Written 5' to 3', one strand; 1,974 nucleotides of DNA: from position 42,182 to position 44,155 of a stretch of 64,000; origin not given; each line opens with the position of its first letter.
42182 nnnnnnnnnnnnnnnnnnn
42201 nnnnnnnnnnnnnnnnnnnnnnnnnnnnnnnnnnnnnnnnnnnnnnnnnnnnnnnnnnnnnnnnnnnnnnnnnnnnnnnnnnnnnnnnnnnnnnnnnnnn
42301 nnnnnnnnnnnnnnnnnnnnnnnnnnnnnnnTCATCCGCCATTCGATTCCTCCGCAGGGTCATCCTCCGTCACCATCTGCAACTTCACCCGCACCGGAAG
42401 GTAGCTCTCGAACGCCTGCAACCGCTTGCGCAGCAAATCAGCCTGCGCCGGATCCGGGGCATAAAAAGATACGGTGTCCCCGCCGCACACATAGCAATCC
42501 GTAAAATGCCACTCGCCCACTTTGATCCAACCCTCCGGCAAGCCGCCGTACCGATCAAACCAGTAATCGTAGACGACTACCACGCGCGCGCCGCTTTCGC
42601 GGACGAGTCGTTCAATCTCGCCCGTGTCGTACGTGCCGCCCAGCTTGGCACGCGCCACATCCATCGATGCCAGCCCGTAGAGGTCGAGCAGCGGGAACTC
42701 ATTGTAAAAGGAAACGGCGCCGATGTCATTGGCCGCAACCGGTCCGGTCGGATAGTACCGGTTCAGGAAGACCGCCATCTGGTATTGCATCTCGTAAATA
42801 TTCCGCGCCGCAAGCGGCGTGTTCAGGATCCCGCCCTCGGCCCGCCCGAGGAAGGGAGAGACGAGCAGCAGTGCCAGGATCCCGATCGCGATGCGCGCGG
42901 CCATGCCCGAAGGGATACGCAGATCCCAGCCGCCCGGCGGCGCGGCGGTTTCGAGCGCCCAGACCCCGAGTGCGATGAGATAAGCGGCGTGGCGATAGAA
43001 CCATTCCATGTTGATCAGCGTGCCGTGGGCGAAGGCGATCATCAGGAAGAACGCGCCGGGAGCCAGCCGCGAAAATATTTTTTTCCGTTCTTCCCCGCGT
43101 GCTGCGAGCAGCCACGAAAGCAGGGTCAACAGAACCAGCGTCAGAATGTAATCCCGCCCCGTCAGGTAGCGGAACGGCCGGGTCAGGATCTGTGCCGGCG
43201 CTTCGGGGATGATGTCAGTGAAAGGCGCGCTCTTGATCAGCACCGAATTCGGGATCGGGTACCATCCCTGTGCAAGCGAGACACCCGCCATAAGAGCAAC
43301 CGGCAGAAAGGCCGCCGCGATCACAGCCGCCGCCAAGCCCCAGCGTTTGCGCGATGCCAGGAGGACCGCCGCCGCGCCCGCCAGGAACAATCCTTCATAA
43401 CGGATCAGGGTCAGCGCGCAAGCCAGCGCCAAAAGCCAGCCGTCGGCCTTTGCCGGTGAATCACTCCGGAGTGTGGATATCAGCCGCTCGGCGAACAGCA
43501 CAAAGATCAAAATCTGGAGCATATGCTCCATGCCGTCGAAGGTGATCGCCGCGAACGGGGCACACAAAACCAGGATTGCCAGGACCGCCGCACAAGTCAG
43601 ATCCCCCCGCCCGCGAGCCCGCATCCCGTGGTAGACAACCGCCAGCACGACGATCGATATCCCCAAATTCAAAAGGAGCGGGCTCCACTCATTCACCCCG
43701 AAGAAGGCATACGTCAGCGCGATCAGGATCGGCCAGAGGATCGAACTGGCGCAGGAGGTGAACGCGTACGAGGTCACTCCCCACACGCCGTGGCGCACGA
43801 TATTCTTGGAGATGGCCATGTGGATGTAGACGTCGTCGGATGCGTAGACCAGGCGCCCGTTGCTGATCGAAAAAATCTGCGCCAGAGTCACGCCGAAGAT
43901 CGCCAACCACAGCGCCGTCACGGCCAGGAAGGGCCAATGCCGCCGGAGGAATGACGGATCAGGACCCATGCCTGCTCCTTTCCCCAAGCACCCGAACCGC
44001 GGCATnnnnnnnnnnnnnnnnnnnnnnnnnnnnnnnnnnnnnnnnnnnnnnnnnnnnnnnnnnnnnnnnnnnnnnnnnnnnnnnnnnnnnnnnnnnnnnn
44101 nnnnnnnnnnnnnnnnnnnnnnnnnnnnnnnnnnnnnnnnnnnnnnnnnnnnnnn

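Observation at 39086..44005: Tandem trio of paralogous ~550-aa polytopic membrane proteins of an unrecognised family (DD-x-Y loop, GME, RYEG, GW..P.S, plus a conserved C-terminal soluble domain)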

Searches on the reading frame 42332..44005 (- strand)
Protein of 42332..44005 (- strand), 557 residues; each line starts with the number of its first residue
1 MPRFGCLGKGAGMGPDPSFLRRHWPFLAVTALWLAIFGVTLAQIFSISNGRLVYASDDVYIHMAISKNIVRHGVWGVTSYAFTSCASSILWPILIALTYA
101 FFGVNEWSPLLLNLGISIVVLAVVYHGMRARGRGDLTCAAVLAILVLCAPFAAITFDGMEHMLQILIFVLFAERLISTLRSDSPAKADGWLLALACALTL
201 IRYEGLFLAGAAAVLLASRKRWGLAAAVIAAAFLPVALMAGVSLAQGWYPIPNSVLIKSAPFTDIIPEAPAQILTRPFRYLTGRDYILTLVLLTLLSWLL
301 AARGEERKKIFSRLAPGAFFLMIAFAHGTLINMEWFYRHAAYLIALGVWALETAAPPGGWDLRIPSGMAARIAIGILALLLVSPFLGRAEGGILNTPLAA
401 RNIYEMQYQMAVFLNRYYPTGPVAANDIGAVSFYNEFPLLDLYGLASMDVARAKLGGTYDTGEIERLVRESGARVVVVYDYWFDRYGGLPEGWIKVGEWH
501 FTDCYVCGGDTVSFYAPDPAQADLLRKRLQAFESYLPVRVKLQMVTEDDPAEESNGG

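Call 3: search_protein_families(library=pfam, proteins=[window:42332-44005:-], max_evalue=1)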
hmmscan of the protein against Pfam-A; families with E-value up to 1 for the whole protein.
window:42332-44005:- (557 aa): 2 families
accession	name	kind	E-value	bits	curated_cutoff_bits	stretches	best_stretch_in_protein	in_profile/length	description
PF08610.15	Pex16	-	0.31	10.8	25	1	88-127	238-277/347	Peroxisomal membrane protein (Pex16)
PF04087.19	DUF389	-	0.33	11.4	23.9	0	207-249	75-118/137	Domain of unknown function (DUF389)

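Call 4: search_protein_families(library=ncbifam, proteins=[window:42332-44005:-], max_evalue=1)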
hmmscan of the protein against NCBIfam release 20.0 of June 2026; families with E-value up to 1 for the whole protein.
window:42332-44005:- (557 aa): 0 families

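Call 10: find_homologous_proteins(query=window:42332-44005:-)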
Query window:42332-44005:- (557 aa): 286 proteins with E <= 0.001 among 8000 candidates; the best 120 are listed.
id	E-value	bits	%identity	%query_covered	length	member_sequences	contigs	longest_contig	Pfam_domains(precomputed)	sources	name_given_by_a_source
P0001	0.0e+0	1220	100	98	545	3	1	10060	-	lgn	-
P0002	0.0e+0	1061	87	98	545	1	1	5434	-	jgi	jgi:hypothetical protein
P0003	0.0e+0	1025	84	98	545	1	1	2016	-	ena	-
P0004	1.8e-285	966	80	97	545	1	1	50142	-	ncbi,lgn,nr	ncbi:MAG: hypothetical protein JW929_03715 [Anaerolineales bacterium]|nr:hypothetical protein [Anaer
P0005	2.2e-283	959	79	98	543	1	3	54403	-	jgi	jgi:hypothetical protein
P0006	3.7e-283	959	79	98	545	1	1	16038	-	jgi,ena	-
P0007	7.7e-282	954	79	98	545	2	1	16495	-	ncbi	ncbi:MAG: hypothetical protein WBM17_01385 [Anaerolineales bacterium]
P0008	9.2e-282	954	78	98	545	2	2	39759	-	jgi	jgi:hypothetical protein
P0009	3.5e-280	949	79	98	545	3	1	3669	-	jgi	-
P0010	5.8e-277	938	78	98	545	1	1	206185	-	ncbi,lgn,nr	ncbi:MAG: hypothetical protein JW748_04050 [Anaerolineales bacterium]|nr:hypothetical protein [Anaer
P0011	9.2e-277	937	78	98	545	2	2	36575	-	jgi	jgi:hypothetical protein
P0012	1.2e-275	934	79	97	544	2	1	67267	-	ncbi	-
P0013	1.3e-274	930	77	98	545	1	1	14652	-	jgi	jgi:hypothetical protein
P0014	1.4e-274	930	79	98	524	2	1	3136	-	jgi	jgi:hypothetical protein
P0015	3.1e-272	922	78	98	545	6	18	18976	-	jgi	jgi:hypothetical protein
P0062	2.6e-95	338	37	95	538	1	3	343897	-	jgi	jgi:hypothetical protein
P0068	1.2e-92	330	38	94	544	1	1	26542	-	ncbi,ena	-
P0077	2.8e-90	322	37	93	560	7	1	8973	-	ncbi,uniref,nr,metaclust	ncbi:MAG: hypothetical protein A3F83_16720 [Candidatus Glassbacteria bacterium RIFCSPLOWO2_12_FULL_5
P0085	4.1e-89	318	37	94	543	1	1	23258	-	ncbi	-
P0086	1.4e-88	316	40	93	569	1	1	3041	-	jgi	jgi:4-amino-4-deoxy-L-arabinose transferase-like glycosyltransferase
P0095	2.3e-86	309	38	89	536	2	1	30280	-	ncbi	-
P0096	2.5e-86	309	37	89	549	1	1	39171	-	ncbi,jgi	-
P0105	1.4e-84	303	34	97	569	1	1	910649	-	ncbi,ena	-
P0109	1.7e-83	299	34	94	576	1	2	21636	-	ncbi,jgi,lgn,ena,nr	ncbi:MAG TPA: hypothetical protein VFC44_11195 [Candidatus Saccharimonadales bacterium]|nr:hypotheti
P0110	3.3e-83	298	36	92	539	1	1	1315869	-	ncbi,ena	-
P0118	8.9e-82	294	36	94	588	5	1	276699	-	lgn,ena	-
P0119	9.3e-82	294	36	90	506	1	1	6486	-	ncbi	-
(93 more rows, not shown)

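Call 21: predict_structure(alignment_id=A2)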
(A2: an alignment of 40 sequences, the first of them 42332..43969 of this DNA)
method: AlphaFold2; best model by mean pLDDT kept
length: 545 residues; sequences in the alignment: 40
mean_pLDDT: 91.5   pTM: 0.92
mean pLDDT of the five models: 91.5, 90.8, 90.4, 89.9, 88.6
residues with pLDDT >= 90: 426; 70-90: 91; 50-70: 21; < 50: 7
segments of 3 or more residues with pLDDT < 50: 540-545
pLDDT, mean of each block of 10 residues (from residue 1): 82 98 98 96 95 98 94 89 98 98 98 95 95 96 96 97 92 86 97 96 95 97 96 93 73 65 84 92 90 82 96 86 80 96 82 89 93 94 95 97 96 96 96 94 93 97 95 91 95 87 97 98 96 69 41
secondary structure, 60 per line:
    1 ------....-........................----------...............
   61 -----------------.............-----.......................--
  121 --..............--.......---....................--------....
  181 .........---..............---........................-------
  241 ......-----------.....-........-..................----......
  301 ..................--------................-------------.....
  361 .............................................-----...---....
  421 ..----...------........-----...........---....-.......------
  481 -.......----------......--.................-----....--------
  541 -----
elements in order: H7-10 H12-35 H46-60 H78-90 H96-118 H123-136 H139-145 H149-168 H177-189 H193-206 H210-233 H241-246 H258-262 H264-271 H273-290 H295-318 H327-342 H356-405 E411-413 H417-422 E427-429 H436-443 H449-459 E463-466 H468-474 E482-488 E499-504 H507-523 E529-532

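Call 25: fold_search(model_id=the predicted structure, library=pdb)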
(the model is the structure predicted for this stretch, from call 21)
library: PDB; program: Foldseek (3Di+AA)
matches with E <= 10: 281; with E <= 0.001: 11
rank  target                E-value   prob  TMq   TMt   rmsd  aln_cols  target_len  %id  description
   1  3waj                  1.7e-05  1.00  0.41  0.30  15.1       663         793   11  Crystal structure of the Archaeoglobus fulgidus oligosaccharyltransferase (O29867_ARCFU) complex with Zn and sulfate (released 2013-10-30)
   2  5f15                  1.8e-05  1.00  0.51  0.51   8.5       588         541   15  Crystal Structure of ArnT from Cupriavidus metallidurans bound to Undecaprenyl phosphate (released 2016-02-17)
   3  5ezm                  1.8e-04  1.00  0.50  0.51   8.9       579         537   13  Crystal Structure of ArnT from Cupriavidus metallidurans in the apo state (released 2016-02-17)
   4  9n9j_I                2.0e-04  1.00  0.51  0.41  10.7       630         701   11  Structure of a GRP94 folding intermediate engaged with a CCDC134- and FKBP11-bound secretory translocon (released 2025-11-19)
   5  6wby                  2.8e-04  1.00  0.42  0.23   9.7       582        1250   14  Single-Particle Cryo-EM Structure of Arabinofuranosyltransferase AftD from Mycobacteria, Mutant R1389S Class 2 (released 2020-05-13)
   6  9dlf_C                3.5e-04  1.00  0.51  0.46   7.2       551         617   17  Arabinosyltransferase AftB in complex with Fab_B3 (released 2025-06-25)
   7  6ftg_5                4.9e-04  1.00  0.50  0.43  13.8       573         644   12  Subtomogram average of OST-containing ribosome-translocon complexes from canine rough microsomal membranes (released 2018-03-21)
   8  9dlh                  5.8e-04  1.00  0.46  0.42   8.4       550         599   15  donor substrate analog-bound AftB (released 2025-06-25)
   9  6c26_A                5.8e-04  1.00  0.46  0.40  13.0       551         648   10  The Cryo-EM structure of a eukaryotic oligosaccharyl transferase complex (released 2018-01-31)
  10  8b6l_I                8.4e-04  1.00  0.46  0.39  14.0       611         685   12  Subtomogram average of the human Sec61-TRAP-OSTA-translocon (released 2022-12-07)
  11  6s7o_A                9.4e-04  1.00  0.51  0.43  11.8       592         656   12  Cryo-EM structure of human oligosaccharyltransferase complex OST-A (released 2019-12-18)
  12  7oci_F                1.0e-03  1.00  0.46  0.40  10.3       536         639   12  Cryo-EM structure of yeast Ost6p containing oligosaccharyltransferase complex (released 2022-02-16)
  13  8agb_A                1.6e-03  1.00  0.46  0.40  11.2       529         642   12  Structure of yeast oligosaccharylransferase complex with lipid-linked oligosaccharide bound (released 2022-12-07)
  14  8agc_A                1.9e-03  1.00  0.48  0.39  12.9       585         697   10  Structure of yeast oligosaccharylransferase complex with lipid-linked oligosaccharide and non-acceptor peptide bound (released 2022-12-07)
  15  6gxc_A                2.1e-03  1.00  0.50  0.40   9.2       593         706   10  Bacterial oligosaccharyltransferase PglB in complex with an inhibitory peptide and a reactive lipid-linked oligosaccha (released 2018-11-14)
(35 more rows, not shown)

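Call 28: search_protein_families(library=pfam, alignment_id=A2, max_evalue=0.1)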
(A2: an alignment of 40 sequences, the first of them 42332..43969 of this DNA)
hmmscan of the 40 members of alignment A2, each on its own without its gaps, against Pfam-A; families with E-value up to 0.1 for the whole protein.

A. member 1, window:42332-43969:- (545 aa): 0 families

B. families by the number of members that match (of 40 scanned): 7 families
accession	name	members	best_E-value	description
PF14264.12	Glucos_trans_II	2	0.01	Glucosyl transferase GtrII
PF19484.4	DUF6020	1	0.003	Family of unknown function (DUF6020)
PF10947.13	DUF2628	1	0.0081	Protein of unknown function (DUF2628)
PF24661.1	DUF7649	1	0.018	Domain of unknown function (DUF7649)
PF07235.16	DUF1427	1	0.02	Protein of unknown function (DUF1427)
PF12357.13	PLD_C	1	0.036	Phospholipase D C terminal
PF22895.2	DUF7024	1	0.047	Domain of unknown function (DUF7024)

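Call 29: find_encoding_contigs(protein=P0010, flank=10000, max_places=2)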
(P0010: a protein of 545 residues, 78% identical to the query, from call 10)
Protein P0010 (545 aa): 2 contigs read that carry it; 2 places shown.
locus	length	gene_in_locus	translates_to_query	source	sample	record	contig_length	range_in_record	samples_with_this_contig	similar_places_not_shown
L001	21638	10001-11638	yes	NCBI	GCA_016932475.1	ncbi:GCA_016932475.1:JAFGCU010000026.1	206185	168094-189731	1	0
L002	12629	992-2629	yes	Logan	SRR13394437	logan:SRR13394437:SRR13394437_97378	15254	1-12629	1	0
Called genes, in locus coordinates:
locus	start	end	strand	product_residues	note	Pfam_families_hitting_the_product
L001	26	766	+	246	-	PF13489:Methyltransf_23 (weak)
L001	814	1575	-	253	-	PF01755:Glyco_transf_25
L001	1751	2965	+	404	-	PF04577:Glyco_transf_61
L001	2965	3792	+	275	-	-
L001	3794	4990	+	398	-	PF04577:Glyco_transf_61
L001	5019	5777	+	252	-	PF07801:DUF1647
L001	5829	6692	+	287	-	PF00535:Glycos_transf_2, PF13641:Glyco_tranf_2_3 (weak)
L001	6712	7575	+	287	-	PF00535:Glycos_transf_2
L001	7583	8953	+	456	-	PF13439:Glyco_transf_4 (weak), PF00534:Glycos_transf_1, PF13692:Glyco_trans_1_4, PF13524:Glyco_trans_1_2, PF20706:GT4-conflict (faint)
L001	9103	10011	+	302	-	PF00535:Glycos_transf_2, PF10111:Glyco_tranf_2_2 (faint), PF13641:Glyco_tranf_2_3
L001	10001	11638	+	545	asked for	-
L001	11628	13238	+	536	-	-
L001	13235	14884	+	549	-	-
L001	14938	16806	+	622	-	PF13231:PMT_2 (weak)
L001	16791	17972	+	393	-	PF13439:Glyco_transf_4, PF13579:Glyco_trans_4_4, PF20706:GT4-conflict (weak), PF00534:Glycos_transf_1, PF13692:Glyco_trans_1_4, PF13524:Glyco_trans_1_2 (weak)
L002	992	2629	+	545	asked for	-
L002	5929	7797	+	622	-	PF13231:PMT_2 (weak)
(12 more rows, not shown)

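Call 30: find_encoding_contigs(protein=P0105, flank=10000, max_places=2)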
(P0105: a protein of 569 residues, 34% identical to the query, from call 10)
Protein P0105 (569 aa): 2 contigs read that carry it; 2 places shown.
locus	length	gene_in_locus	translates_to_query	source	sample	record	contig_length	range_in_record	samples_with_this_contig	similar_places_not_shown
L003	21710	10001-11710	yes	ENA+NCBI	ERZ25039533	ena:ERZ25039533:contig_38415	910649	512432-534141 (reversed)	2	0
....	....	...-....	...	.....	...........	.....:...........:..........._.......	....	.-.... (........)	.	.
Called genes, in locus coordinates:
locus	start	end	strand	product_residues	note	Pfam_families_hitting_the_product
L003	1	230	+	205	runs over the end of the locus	PF00027:cNMP_binding, PF13545:HTH_Crp_2, PF00325:Crp (weak)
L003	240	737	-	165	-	PF01814:Hemerythrin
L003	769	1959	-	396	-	PF00083:Sugar_tr (faint), PF07690:MFS_1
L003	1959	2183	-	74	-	PF20540:DUF6755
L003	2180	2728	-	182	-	PF00355:Rieske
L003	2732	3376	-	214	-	PF12797:Fer4_2 (weak), PF12838:Fer4_7 (faint), PF13187:Fer4_9 (faint), PF25160:LdpA_Fe-S-bd (faint), PF00037:Fer4 (faint), PF12837:Fer4_6 (faint), PF13237:Fer4_10 (faint), PF13247:Fer4_11, +1 more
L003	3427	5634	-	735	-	PF04879:Molybdop_Fe4S4, PF00384:Molybdopterin, PF01568:Molydop_binding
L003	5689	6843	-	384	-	-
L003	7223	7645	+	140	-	PF07963:N_methyl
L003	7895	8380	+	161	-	PF07963:N_methyl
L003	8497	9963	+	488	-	PF12710:HAD (weak), PF01040:UbiA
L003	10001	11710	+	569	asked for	-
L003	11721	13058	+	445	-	PF01565:FAD_binding_4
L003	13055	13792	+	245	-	PF00106:adh_short, PF08659:KR (weak), PF13561:adh_short_C2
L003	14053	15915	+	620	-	PF00515:TPR_1 (faint), PF07719:TPR_2 (faint), PF13414:TPR_11 (faint), PF13428:TPR_14 (faint), PF14559:TPR_19 (faint), PF07721:TPR_4 (faint), PF13181:TPR_8 (faint), PF13432:TPR_16 (weak), +3 more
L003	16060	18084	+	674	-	PF13424:TPR_12 (weak), PF00515:TPR_1 (weak), PF13181:TPR_8 (weak), PF12895:ANAPC3 (weak), PF13414:TPR_11 (weak), PF13371:TPR_9, PF13424:TPR_12, PF14559:TPR_19, +14 more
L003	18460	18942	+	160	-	PF07963:N_methyl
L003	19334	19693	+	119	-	PF21979:Hfq_1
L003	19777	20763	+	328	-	PF04166:PdxA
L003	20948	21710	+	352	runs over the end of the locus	PF07676:PD40 (weak), PF26549:Tricorn_N (weak), PF14583:Pectate_lyase22 (faint), PF26549:Tricorn_N, PF26550:Tricorn_2nd (weak), PF07676:PD40, PF26549:Tricorn_N, PF07676:PD40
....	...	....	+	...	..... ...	-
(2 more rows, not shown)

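Call 32: find_encoding_contigs(protein=P0110, flank=10000, max_places=1)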
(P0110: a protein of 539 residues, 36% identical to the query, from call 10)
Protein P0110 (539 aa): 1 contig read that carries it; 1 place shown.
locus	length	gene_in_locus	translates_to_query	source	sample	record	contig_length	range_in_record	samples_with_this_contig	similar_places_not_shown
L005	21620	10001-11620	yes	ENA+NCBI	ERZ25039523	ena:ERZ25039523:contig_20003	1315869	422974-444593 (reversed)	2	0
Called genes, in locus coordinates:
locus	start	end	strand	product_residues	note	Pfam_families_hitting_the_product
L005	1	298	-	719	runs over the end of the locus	PF16875:Glyco_hydro_36N, PF02065:Melibiase, PF16874:Glyco_hydro_36C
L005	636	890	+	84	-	-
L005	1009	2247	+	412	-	PF00657:Lipase_GDSL, PF13472:Lipase_GDSL_2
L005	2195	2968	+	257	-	PF00756:Esterase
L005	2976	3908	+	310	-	-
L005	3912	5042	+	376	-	PF04107:GCS2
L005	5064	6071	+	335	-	PF26233:NicX, PF02073:Peptidase_M29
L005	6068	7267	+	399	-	-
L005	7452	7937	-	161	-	PF05198:IF3_N, PF00707:IF3_C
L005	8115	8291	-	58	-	-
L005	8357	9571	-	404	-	PF04932:Wzy_C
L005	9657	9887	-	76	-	-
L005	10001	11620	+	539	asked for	-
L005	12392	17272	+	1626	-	-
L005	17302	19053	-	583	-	PF13493:DUF4118, PF00512:HisKA (faint), PF00989:PAS, PF08448:PAS_4, PF13188:PAS_8 (weak), PF13426:PAS_9, PF02518:HATPase_c, PF00072:Response_reg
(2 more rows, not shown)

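Call 33: find_encoding_contigs(protein=P0118, flank=10000, max_places=1)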
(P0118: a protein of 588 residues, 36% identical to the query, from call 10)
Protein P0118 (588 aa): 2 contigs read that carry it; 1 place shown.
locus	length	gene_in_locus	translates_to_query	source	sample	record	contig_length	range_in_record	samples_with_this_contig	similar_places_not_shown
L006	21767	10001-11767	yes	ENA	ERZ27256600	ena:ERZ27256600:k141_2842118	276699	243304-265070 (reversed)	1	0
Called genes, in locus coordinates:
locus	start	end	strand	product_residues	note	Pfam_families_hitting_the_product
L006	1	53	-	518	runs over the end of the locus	PF02776:TPP_enzyme_N, PF02775:TPP_enzyme_C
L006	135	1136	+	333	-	PF01210:NAD_Gly3P_dh_N, PF02558:ApbA (weak), PF07479:NAD_Gly3P_dh_C, PF20618:GPD_NAD_C_bact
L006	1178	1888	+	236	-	PF02517:Rce1-like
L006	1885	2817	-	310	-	PF00535:Glycos_transf_2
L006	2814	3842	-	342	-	PF01408:GFO_IDH_MocA, PF03447:NAD_binding_3 (weak), PF02894:GFO_IDH_MocA_C, PF22725:GFO_IDH_MocA_C3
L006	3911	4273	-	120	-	-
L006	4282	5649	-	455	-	PF06293:Kdo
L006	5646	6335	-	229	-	-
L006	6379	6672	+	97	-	-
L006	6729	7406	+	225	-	PF18306:LDcluster4, PF03641:Lysine_decarbox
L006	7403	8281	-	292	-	PF00535:Glycos_transf_2, PF13641:Glyco_tranf_2_3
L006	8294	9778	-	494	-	PF09594:GT87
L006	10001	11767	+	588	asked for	-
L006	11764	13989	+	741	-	PF00884:Sulfatase, PF01663:Phosphodiest (weak)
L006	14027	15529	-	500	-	PF06739:SBBP (faint)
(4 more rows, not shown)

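Call 34: find_encoding_contigs(protein=P0062, flank=10000, max_places=1)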
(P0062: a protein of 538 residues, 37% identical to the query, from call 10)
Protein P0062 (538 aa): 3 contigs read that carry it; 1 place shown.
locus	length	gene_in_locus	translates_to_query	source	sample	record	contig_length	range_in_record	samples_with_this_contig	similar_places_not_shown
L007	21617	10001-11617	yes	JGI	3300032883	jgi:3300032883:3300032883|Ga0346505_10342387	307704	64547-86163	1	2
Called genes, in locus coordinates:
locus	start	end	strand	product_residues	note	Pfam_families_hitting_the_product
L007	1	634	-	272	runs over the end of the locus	PF00085:Thioredoxin, PF13098:Thioredoxin_2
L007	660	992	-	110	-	PF01022:HTH_5, PF12840:HTH_20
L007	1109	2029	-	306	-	-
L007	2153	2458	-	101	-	-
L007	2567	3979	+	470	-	-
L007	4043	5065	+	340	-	PF13620:CarboxypepD_reg, PF13715:CarbopepD_reg_2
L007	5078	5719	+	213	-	PF00085:Thioredoxin, PF13098:Thioredoxin_2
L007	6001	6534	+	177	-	-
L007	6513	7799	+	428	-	-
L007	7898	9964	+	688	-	PF27167:HTH_GRAD, PF03449:GreA_GreB_N, PF01272:GreA_GreB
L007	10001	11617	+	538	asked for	-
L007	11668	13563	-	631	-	PF00456:Transketolase_N, PF13292:DXP_synthase_N (faint), PF00676:E1_dh (weak), PF02779:Transket_pyr, PF02780:Transketolase_C, PF22613:Transketolase_C_1 (weak)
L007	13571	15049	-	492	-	PF10150:RNase_E_G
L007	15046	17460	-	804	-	PF19864:Radical_SAM_N2, PF04055:Radical_SAM, PF10105:DUF2344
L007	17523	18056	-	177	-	PF01558:POR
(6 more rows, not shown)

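Call 35: search_protein_representatives(alignment_id=A2)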
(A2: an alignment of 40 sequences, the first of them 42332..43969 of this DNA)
Query: 40 sequences, 542 profile positions. Proteins with E-value up to 0.001 (for the whole library): 12152; up to 1e-10: 6247; up to 1e-30: 3643. The best 150 are listed.
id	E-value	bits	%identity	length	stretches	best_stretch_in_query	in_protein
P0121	1.2e-213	727.2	-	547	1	6-541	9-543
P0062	1.3e-206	704.0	-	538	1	9-538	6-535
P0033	5.4e-200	682.1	-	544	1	7-536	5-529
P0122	6.1e-200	681.9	-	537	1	6-538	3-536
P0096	1.3e-198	677.5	-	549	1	8-540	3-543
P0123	2.4e-197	673.4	-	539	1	10-537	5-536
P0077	3.3e-196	669.7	-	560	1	7-540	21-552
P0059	4.6e-195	665.9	-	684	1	7-537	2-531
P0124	4.5e-194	662.6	-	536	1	11-541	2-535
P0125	3.9e-191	652.9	-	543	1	4-541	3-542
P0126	4.1e-191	652.8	-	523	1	7-529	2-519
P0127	7.6e-191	651.9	-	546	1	10-540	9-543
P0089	3.1e-190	649.9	-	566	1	5-541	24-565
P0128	1.5e-189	647.7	-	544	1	4-540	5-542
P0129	1.9e-189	647.3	-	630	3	31-333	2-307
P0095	8.0e-186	635.4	-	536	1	7-537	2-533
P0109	8.3e-182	622.1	-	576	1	8-537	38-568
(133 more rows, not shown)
